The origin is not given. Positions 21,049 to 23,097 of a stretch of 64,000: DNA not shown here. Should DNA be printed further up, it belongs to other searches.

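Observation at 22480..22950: NCS2 nucleobase-type permease carries a ~150-aa C-terminal soluble extension inside a PKS operon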

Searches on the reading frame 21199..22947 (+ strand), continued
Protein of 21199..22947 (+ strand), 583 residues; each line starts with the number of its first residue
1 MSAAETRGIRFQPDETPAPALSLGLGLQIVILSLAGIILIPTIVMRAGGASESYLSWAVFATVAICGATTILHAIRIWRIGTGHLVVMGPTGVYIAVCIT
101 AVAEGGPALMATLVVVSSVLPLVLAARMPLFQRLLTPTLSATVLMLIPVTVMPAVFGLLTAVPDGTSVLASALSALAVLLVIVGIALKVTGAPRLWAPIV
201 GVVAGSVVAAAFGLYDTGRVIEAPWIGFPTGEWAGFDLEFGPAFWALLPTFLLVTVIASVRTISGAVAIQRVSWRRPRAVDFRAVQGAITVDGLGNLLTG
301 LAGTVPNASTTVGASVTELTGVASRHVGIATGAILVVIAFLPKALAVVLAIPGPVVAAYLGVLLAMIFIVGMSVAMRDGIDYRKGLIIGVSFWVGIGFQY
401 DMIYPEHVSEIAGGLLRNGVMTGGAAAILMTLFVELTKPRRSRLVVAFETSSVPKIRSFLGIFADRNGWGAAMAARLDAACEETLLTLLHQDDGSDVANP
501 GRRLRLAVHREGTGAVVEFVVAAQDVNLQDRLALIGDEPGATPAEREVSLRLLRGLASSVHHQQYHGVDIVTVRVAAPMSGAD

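Call 71: fold_search(model_id=the predicted structure, library=pdb)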
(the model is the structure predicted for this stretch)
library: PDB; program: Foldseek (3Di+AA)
matches with E <= 10: 317; with E <= 0.001: 105
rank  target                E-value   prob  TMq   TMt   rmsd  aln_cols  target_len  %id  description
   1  5i6c_A                2.3e-15  1.00  0.62  0.75   4.4       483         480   22  The structure of the eukaryotic purine/H+ symporter, UapA, in complex with Xanthine (released 2016-04-27)
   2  5i6c_B                4.4e-15  1.00  0.63  0.77   4.1       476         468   22  The structure of the eukaryotic purine/H+ symporter, UapA, in complex with Xanthine (released 2016-04-27)
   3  8jez_A                1.9e-13  1.00  0.60  0.68   4.2       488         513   18  Human sodium-dependent vitamin C transporter 1 in an apo inward-open state (released 2024-06-19)
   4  8jew                  4.0e-13  1.00  0.60  0.68   5.0       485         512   17  Human sodium-dependent vitamin C transporter 1 bound to L-ascorbic acid in an inward-open state (released 2024-05-22)
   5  8omz_C                7.0e-13  1.00  0.61  0.85   3.4       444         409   18  Wide inward-open unliganded UraA in complex with a conformation-selective synthetic nanobody (released 2024-04-10)
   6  8omz_A                1.1e-12  1.00  0.62  0.86   3.4       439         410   17  Wide inward-open unliganded UraA in complex with a conformation-selective synthetic nanobody (released 2024-04-10)
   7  8oo1_C                1.9e-12  1.00  0.60  0.84   3.4       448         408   17  Wide inward-open liganded UraA in complex with a conformation-selective synthetic nanobody (released 2024-04-10)
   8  8jf1                  3.0e-12  1.00  0.53  0.60   6.3       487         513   18  Human sodium-dependent vitamin C transporter 1 in an apo occluded state (released 2024-05-22)
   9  7yty_A                4.2e-12  1.00  0.59  0.68   4.6       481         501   17  Mouse SVCT1 in an apo state (released 2023-05-03)
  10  7ytw_A                9.0e-12  1.00  0.60  0.68   4.7       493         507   16  Structural basis of vitamin C recognition and transport by mammalian SVCT1 transporter (released 2023-05-03)
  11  8jf0                  2.2e-10  1.00  0.51  0.67   6.6       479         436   15  Human sodium-dependent vitamin C transporter 1 in an intermediate state (released 2024-05-22)
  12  5xls                  5.2e-10  1.00  0.52  0.70   5.4       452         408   17  Crystal structure of UraA in occluded conformation (released 2017-07-05)
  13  3qe7                  4.9e-09  1.00  0.51  0.69   5.8       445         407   17  Crystal Structure of Uracil Transporter--UraA (released 2011-03-23)
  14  5da0_A                2.5e-08  1.00  0.49  0.59   8.9       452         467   18  Structure of the the SLC26 transporter SLC26Dg in complex with a nanobody (released 2015-09-09)
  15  5iof_A                7.2e-08  1.00  0.49  0.72   5.9       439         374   17  Structure of the transmembrane domain of the transporter SLC26Dg (released 2016-03-16)
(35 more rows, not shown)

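Call 73: list_cluster_members(proteins=[P0001, P0003, P0119, P0032])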
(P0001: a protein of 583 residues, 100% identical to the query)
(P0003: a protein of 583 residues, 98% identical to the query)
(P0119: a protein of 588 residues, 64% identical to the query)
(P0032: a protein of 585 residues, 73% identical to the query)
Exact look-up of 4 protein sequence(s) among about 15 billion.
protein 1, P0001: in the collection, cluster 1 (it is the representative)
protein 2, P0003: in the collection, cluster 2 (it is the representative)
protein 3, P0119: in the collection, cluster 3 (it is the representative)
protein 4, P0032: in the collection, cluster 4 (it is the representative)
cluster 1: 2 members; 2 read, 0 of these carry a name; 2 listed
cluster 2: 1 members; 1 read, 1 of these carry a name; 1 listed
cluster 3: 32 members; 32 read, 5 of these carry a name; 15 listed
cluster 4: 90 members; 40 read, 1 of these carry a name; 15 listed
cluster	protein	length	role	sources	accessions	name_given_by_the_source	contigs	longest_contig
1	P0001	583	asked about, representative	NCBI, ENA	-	-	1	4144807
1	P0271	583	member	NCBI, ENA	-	-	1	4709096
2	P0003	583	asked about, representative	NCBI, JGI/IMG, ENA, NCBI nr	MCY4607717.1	MAG: hypothetical protein OXD40_03840 [bacterium] | hypothetical protein [bacterium]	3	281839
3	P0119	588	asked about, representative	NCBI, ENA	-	-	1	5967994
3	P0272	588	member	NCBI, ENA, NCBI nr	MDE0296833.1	MAG: hypothetical protein OXI93_21805 [Bryobacterales bacterium] | hypothetical protein [Bryobacterales bacterium]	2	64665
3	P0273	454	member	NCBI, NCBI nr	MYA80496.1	MAG: hypothetical protein F4X39_08235 [Acidobacteriia bacterium] | hypothetical protein [Terriglobia bacterium]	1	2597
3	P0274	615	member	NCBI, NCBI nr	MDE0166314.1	MAG: hypothetical protein OXL36_14575 [Bryobacterales bacterium] | hypothetical protein [Bryobacterales bacterium]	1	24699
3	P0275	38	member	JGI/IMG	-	hypothetical protein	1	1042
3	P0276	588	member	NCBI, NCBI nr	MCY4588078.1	MAG: hypothetical protein OXB98_18770 [Bryobacterales bacterium] | hypothetical protein [Bryobacterales bacterium]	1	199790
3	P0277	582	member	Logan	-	-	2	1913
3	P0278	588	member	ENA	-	-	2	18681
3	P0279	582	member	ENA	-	-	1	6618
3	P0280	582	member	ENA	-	-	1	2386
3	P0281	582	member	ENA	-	-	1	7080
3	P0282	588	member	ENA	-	-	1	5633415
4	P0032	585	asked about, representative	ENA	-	-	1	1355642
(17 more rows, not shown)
